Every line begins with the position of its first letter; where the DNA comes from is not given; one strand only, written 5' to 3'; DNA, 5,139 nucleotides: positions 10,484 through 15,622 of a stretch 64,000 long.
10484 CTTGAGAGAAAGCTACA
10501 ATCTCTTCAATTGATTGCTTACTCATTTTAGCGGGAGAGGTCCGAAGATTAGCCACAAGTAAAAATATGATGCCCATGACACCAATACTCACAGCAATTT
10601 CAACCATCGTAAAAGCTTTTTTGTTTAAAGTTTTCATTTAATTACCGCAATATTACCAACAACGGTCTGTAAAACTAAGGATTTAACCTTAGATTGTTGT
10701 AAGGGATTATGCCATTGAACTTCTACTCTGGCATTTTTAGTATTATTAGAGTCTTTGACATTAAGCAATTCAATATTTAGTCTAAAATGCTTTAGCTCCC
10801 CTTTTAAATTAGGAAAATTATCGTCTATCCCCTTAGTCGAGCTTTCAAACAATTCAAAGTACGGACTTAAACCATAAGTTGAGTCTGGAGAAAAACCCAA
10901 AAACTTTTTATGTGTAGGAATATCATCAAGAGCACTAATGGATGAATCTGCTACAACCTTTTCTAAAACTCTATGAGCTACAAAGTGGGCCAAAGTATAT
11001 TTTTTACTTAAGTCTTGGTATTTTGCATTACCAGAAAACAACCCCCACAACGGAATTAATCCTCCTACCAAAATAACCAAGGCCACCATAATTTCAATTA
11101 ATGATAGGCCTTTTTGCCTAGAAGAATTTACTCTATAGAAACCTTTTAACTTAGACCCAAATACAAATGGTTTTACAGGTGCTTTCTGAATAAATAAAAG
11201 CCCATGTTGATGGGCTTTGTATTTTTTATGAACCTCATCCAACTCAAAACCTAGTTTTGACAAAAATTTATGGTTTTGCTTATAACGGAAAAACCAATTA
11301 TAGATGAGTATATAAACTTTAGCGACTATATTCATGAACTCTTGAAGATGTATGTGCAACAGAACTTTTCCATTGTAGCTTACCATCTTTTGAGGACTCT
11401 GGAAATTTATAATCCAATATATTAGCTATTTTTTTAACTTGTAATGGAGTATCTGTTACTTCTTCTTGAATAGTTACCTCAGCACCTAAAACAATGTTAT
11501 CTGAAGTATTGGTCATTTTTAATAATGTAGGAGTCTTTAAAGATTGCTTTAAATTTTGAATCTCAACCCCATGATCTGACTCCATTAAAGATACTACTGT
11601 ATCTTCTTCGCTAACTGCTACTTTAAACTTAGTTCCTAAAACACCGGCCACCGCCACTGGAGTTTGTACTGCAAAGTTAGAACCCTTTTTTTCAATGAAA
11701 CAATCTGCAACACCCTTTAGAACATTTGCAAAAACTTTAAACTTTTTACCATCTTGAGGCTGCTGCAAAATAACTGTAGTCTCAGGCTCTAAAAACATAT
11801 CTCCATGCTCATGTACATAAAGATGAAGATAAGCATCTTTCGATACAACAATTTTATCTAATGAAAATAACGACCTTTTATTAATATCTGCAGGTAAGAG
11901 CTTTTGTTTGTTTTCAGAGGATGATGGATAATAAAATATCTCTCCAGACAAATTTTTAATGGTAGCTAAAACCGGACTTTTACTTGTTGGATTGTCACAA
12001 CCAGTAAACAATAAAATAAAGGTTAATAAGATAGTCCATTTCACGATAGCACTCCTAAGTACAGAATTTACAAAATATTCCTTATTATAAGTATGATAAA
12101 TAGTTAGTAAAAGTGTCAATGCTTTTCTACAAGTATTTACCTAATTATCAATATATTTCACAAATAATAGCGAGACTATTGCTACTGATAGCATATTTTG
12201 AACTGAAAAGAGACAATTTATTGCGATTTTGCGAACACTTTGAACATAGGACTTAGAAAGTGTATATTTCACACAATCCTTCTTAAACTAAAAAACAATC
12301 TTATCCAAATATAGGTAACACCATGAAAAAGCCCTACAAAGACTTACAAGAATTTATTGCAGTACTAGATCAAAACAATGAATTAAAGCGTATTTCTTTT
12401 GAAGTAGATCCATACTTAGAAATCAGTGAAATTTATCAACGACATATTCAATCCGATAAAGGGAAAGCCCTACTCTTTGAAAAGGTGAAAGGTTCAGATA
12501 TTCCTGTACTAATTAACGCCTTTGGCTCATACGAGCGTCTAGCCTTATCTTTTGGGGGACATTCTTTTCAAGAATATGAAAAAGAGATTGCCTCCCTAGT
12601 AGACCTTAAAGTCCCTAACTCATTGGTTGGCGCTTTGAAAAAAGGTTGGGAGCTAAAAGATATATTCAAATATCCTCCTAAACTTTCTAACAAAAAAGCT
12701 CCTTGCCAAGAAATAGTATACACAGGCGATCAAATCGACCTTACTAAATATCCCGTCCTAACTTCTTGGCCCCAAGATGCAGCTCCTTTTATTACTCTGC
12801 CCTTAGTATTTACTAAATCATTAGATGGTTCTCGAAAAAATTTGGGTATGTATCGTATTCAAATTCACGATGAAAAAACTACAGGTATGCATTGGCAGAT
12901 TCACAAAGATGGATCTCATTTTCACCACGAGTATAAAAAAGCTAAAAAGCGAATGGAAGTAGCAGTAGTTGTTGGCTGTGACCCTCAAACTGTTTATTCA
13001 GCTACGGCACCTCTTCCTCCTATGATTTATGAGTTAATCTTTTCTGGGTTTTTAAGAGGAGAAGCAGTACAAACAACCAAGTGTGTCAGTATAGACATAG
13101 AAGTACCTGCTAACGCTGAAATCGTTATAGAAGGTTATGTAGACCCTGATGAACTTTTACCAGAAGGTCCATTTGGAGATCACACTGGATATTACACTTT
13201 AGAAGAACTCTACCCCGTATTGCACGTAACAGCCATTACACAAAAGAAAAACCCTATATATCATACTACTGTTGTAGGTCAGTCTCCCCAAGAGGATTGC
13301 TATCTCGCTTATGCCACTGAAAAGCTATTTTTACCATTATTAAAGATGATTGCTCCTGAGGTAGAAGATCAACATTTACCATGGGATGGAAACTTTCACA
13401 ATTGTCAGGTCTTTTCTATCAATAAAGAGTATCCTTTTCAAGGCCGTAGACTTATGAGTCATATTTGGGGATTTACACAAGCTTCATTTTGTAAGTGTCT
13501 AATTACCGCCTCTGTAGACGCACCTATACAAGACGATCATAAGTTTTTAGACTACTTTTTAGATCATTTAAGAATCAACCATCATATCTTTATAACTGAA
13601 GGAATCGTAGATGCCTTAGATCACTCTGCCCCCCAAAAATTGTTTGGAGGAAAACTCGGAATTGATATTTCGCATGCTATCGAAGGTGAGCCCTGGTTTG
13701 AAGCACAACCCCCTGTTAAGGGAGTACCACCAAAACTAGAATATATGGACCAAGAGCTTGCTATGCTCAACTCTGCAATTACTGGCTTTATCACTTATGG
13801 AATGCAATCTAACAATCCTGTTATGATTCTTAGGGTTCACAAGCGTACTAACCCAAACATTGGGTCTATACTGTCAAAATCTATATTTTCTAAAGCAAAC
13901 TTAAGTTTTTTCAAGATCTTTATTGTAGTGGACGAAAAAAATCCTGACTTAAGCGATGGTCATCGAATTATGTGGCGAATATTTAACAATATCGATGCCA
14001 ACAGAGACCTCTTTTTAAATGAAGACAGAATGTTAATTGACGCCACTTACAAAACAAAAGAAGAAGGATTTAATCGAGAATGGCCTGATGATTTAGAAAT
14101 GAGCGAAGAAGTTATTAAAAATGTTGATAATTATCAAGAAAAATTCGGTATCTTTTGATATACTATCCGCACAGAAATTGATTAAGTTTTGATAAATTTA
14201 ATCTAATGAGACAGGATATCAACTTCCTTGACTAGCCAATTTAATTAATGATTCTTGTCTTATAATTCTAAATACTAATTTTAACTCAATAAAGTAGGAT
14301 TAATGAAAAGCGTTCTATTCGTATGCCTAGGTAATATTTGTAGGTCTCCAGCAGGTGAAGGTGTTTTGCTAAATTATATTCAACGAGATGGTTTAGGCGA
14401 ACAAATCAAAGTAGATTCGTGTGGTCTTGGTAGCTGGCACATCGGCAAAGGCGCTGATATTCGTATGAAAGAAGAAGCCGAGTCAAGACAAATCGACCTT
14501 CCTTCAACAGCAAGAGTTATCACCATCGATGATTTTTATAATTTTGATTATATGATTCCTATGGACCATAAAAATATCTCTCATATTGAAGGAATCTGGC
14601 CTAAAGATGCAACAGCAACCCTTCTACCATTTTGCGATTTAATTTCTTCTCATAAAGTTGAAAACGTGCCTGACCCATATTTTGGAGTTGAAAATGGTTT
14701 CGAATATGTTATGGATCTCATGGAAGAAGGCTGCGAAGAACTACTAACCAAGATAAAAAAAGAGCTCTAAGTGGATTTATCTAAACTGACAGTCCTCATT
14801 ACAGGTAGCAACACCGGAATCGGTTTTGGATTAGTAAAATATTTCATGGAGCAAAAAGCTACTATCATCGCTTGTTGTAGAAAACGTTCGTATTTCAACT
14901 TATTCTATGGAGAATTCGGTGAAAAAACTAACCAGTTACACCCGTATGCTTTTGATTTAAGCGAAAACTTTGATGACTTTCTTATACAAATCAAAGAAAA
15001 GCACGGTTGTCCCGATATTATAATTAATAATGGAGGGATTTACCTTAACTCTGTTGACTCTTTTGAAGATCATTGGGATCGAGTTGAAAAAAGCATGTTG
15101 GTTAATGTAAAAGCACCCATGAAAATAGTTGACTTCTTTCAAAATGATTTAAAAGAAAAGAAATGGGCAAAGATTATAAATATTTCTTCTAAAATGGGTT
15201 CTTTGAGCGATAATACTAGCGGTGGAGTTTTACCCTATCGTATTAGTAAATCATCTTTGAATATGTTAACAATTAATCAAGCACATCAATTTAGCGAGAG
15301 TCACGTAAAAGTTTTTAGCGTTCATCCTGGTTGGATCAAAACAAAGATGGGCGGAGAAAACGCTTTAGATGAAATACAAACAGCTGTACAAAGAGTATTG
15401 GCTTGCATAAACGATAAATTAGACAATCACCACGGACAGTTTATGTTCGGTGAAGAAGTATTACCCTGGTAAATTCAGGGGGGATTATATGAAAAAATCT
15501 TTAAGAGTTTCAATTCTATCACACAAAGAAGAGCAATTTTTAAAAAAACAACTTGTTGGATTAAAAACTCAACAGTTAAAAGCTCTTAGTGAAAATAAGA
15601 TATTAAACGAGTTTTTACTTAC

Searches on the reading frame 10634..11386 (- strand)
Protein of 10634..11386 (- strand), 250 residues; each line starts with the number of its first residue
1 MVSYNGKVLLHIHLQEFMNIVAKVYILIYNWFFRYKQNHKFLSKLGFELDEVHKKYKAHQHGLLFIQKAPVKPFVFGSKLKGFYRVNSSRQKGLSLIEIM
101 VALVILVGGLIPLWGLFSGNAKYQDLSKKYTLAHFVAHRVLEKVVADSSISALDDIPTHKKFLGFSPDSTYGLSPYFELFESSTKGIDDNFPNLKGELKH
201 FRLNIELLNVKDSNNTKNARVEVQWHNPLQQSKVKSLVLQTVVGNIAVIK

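Call 62: search_protein_families(library=pfam, proteins=[window:10634-11386:-], max_evalue=0.0001)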
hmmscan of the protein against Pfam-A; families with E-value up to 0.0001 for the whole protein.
window:10634-11386:- (250 aa): 1 family
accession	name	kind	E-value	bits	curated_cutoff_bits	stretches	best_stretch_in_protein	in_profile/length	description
PF07963.17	N_methyl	-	1.3e-05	24.9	21.2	1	89-106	2-19/27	Prokaryotic N-terminal methylation motif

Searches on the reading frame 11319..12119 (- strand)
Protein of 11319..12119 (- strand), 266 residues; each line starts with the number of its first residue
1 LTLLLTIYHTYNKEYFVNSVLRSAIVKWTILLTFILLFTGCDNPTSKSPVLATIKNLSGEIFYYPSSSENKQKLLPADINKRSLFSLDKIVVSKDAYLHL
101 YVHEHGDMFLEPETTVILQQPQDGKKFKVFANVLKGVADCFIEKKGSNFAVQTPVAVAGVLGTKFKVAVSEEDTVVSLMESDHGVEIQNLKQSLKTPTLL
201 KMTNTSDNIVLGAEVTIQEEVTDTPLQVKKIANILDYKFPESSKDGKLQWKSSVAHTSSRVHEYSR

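Call 62: search_protein_families(library=pfam, proteins=[window:11319-12119:-], max_evalue=0.0001)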
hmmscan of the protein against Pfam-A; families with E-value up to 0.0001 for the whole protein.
window:11319-12119:- (266 aa): 1 family
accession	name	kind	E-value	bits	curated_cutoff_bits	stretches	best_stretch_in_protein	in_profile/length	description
PF04773.18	FecR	-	1.2e-08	35.7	24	1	88-181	1-94/97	FecR protein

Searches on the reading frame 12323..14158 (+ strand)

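Call 62: search_protein_families(library=pfam, proteins=[window:12323-14158:+], max_evalue=0.0001)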
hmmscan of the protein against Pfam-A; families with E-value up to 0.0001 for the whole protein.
window:12323-14158:+ (611 aa): 3 families
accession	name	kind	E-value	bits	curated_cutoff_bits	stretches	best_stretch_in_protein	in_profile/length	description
PF01977.22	UbiD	-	1.3e-82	276.4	23.3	1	121-320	3-205/206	3-octaprenyl-4-hydroxybenzoate carboxy-lyase Rift-related domain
PF20696.2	UbiD_C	-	2.9e-36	124.7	24.2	2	326-448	1-126/127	3-octaprenyl-4-hydroxybenzoate carboxy-lyase C-terminal domain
PF20695.2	UbiD_N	-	5.8e-23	81.2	24.3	1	12-86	1-72/78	3-octaprenyl-4-hydroxybenzoate carboxy-lyase N-terminal domain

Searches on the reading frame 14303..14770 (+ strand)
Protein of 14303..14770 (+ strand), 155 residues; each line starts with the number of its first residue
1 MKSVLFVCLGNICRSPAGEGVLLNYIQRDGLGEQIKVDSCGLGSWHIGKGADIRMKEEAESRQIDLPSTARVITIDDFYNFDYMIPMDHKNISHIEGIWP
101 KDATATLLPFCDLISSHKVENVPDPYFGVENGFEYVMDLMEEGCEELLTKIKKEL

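Call 62: search_protein_families(library=pfam, proteins=[window:14303-14770:+], max_evalue=0.0001)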
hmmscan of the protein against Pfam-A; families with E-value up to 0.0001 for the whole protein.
window:14303-14770:+ (155 aa): 1 family
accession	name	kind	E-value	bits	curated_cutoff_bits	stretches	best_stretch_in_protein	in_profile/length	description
PF01451.26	LMWPc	-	1.2e-31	110.3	23.2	1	4-148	1-144/144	Low molecular weight phosphotyrosine protein phosphatase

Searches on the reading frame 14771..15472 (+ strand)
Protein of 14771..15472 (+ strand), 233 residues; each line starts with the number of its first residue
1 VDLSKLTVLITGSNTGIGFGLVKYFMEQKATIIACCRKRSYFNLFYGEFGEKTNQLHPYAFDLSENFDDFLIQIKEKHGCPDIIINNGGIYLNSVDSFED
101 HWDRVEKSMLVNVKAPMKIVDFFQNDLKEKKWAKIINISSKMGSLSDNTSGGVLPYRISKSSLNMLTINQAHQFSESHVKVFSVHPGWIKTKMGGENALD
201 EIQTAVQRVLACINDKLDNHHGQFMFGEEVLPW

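Call 62: search_protein_families(library=pfam, proteins=[window:14771-15472:+], max_evalue=0.0001)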
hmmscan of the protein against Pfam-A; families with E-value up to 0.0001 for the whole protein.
window:14771-15472:+ (233 aa): 2 families
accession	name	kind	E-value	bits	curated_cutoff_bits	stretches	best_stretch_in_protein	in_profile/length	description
PF00106.31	adh_short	-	5.3e-30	104.8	26.6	1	7-197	2-190/195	short chain dehydrogenase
PF13561.12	adh_short_C2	-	1.3e-17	64.6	27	1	14-203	5-191/236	Enoyl-(Acyl carrier protein) reductase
